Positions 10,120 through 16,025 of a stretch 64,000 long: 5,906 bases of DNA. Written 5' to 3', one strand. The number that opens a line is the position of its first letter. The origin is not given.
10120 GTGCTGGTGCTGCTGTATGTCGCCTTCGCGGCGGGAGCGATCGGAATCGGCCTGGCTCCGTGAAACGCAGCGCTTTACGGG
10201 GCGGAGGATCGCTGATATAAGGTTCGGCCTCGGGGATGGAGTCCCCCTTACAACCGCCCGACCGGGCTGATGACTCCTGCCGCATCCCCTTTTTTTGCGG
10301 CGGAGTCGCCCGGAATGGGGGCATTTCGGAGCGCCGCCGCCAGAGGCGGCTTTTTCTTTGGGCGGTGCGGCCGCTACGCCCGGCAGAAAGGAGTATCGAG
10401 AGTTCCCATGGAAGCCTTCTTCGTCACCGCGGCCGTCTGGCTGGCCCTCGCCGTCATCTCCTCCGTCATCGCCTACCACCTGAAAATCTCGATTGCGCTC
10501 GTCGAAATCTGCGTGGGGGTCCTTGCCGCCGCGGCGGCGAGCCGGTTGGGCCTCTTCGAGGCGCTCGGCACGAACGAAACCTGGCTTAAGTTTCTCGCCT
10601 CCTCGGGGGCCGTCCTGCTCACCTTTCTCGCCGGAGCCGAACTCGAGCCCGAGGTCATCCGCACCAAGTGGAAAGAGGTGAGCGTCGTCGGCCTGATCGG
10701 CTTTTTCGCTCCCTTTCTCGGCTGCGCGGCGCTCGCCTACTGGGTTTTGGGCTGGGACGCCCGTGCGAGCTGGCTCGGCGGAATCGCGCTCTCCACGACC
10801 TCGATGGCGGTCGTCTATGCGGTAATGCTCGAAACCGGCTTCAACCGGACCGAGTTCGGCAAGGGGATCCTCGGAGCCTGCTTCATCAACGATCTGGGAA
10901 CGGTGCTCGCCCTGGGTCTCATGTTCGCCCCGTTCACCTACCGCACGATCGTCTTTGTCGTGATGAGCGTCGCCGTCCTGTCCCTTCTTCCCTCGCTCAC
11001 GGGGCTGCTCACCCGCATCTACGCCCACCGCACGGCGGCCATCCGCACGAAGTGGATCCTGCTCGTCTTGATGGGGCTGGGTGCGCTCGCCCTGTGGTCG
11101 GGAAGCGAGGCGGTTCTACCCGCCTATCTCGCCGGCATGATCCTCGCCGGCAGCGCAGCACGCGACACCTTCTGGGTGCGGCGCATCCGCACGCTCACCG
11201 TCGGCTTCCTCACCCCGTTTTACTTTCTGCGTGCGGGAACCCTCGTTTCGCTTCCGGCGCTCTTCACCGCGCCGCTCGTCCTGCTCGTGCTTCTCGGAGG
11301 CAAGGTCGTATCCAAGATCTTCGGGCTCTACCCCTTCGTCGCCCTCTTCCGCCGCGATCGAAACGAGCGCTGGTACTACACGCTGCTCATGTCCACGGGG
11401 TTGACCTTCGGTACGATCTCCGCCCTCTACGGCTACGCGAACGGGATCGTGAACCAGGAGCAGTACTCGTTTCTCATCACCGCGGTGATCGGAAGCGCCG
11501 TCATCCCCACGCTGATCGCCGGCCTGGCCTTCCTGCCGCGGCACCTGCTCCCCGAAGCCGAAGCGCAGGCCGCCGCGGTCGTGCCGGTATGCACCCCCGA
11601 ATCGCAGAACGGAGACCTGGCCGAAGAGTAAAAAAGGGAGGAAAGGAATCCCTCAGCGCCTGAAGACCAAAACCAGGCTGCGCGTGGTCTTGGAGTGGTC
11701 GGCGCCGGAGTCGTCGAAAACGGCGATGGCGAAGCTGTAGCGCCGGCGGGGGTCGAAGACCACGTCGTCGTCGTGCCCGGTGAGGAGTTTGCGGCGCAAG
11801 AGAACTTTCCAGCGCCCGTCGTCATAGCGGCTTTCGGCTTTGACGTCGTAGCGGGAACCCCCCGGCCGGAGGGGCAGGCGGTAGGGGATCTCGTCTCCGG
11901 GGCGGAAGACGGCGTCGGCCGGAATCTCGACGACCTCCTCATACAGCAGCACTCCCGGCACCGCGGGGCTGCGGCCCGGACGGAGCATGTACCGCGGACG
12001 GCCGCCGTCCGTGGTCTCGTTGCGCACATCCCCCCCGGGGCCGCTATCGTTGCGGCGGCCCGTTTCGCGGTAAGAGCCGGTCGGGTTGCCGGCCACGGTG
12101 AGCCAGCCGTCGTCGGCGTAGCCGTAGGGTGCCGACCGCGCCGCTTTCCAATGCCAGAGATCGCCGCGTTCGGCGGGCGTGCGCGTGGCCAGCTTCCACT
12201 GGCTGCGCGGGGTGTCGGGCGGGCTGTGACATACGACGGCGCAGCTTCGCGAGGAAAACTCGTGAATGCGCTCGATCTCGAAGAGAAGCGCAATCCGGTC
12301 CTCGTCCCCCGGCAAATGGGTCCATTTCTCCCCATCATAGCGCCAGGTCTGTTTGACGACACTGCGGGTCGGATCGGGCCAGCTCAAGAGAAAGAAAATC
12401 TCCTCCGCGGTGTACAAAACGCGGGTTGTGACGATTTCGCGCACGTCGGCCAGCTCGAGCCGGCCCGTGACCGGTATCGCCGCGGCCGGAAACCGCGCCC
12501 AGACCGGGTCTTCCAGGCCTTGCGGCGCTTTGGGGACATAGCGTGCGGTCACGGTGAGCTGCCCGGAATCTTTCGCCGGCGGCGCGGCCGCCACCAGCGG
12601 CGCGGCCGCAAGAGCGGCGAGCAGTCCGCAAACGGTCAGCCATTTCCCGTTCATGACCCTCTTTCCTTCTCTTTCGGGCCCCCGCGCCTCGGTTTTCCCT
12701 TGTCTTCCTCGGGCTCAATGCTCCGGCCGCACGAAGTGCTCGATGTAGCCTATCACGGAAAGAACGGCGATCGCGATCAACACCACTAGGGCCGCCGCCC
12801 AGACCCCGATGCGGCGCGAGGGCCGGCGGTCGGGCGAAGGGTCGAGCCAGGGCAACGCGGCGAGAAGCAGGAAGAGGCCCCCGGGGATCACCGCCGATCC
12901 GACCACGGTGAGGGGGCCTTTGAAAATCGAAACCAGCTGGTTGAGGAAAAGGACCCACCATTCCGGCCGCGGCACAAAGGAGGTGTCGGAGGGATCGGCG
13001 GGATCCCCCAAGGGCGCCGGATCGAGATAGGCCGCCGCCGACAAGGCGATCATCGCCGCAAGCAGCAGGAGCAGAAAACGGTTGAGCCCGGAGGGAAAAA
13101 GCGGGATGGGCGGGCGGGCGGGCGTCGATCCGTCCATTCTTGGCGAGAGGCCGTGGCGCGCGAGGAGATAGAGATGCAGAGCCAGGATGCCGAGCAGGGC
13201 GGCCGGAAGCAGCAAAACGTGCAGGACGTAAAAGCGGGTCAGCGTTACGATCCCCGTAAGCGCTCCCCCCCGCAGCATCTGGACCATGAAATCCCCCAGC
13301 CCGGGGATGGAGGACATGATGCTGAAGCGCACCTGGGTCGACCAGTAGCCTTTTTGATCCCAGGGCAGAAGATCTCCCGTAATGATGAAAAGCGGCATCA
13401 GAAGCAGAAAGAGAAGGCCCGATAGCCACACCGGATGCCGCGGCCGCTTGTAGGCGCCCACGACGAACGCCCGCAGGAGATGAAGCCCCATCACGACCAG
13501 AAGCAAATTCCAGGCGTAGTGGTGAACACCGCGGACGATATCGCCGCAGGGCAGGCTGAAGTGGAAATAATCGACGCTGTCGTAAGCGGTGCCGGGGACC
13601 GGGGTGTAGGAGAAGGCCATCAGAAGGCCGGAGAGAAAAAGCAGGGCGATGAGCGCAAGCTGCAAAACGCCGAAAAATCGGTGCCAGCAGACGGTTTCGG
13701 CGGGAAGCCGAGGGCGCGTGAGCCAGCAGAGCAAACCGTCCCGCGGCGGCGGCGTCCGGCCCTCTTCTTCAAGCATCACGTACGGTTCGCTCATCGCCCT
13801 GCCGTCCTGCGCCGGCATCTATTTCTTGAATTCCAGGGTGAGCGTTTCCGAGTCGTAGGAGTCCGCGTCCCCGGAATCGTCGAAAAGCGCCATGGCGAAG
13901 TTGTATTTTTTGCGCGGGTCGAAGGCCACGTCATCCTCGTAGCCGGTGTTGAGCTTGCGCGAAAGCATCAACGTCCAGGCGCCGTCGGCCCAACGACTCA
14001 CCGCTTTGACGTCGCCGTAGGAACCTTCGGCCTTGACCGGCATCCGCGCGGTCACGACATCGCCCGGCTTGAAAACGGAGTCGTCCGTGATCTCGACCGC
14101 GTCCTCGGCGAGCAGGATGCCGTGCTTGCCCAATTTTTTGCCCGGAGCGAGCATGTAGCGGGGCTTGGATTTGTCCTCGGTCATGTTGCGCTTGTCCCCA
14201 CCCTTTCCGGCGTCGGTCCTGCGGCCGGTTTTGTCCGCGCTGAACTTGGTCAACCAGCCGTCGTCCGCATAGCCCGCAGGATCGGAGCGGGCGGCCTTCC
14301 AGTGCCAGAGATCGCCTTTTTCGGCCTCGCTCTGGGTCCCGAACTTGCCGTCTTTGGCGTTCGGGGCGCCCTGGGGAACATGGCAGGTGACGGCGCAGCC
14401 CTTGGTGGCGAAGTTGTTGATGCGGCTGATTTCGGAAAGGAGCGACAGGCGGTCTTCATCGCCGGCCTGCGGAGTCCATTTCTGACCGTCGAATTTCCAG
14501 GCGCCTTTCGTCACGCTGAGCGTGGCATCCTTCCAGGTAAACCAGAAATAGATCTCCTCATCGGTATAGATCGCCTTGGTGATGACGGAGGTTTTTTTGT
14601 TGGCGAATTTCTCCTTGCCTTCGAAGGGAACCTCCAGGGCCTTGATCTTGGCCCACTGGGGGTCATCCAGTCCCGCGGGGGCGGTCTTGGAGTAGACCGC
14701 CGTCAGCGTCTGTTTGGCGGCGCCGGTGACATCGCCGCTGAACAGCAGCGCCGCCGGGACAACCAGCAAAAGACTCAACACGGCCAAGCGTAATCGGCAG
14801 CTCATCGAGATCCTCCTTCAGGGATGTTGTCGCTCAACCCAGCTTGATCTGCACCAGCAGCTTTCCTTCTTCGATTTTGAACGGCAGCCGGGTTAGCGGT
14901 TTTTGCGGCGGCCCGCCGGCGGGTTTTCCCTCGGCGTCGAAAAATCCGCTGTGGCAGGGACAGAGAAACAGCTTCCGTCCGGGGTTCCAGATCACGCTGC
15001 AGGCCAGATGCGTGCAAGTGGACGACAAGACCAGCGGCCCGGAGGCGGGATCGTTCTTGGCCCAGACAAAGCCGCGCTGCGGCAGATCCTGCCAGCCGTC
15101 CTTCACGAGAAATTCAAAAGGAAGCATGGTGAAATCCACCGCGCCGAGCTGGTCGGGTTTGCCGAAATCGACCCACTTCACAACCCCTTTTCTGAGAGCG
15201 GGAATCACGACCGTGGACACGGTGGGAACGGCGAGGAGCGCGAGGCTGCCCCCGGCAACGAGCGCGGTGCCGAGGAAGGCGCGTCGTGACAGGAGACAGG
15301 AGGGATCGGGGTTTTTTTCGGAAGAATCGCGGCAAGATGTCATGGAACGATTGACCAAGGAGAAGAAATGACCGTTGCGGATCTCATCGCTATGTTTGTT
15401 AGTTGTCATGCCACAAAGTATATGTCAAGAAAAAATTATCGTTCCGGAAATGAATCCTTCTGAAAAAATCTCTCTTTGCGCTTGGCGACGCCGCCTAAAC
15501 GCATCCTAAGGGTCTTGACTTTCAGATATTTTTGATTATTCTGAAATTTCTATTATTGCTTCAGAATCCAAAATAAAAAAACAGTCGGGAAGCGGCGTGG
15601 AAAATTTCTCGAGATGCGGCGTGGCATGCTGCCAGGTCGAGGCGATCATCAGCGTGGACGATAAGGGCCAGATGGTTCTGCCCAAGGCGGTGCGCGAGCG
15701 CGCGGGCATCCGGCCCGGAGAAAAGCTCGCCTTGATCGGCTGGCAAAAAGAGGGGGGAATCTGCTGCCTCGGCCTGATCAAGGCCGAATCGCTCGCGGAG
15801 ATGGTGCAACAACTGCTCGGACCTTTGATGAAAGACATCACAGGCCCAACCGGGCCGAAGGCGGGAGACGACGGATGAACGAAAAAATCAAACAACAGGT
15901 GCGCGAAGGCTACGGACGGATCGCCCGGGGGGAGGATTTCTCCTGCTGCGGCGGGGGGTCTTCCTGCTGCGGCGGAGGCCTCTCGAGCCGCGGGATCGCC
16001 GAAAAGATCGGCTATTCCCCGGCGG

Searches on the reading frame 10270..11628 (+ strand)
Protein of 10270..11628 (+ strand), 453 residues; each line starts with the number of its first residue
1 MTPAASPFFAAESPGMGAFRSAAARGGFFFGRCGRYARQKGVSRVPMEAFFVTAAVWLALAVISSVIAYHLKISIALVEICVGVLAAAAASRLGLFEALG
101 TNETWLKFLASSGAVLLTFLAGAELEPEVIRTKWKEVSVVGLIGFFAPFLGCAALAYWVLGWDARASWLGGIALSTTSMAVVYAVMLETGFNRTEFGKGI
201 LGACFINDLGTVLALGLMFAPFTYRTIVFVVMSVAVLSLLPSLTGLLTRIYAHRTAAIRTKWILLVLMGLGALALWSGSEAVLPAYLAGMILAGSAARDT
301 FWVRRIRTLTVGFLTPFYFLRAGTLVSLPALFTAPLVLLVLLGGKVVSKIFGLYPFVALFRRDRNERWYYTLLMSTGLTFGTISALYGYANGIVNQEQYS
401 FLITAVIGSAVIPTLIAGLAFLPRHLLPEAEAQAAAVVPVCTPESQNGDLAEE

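Call 40: search_protein_families(library=pfam, proteins=[window:10270-11628:+], max_evalue=0.00001)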
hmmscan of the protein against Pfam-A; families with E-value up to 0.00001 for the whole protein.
window:10270-11628:+ (453 aa): 1 family
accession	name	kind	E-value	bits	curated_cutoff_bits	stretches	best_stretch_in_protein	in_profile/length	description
PF00999.27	Na_H_Exchanger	-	2.6e-28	99.4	26.2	1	60-414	3-366/375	Sodium/hydrogen exchanger, transmembrane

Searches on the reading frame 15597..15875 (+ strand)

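Call 70: search_protein_families(library=pfam, proteins=[window:15597-15875:+], max_evalue=0.1)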
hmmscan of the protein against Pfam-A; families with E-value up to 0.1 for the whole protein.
window:15597-15875:+ (93 aa): 1 family
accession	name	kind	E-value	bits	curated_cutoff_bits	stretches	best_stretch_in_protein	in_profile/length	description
PF04014.23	MazE_antitoxin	-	1.1e-06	29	24.7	1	20-46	4-30/48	Antidote-toxin recognition MazE, bacterial antitoxin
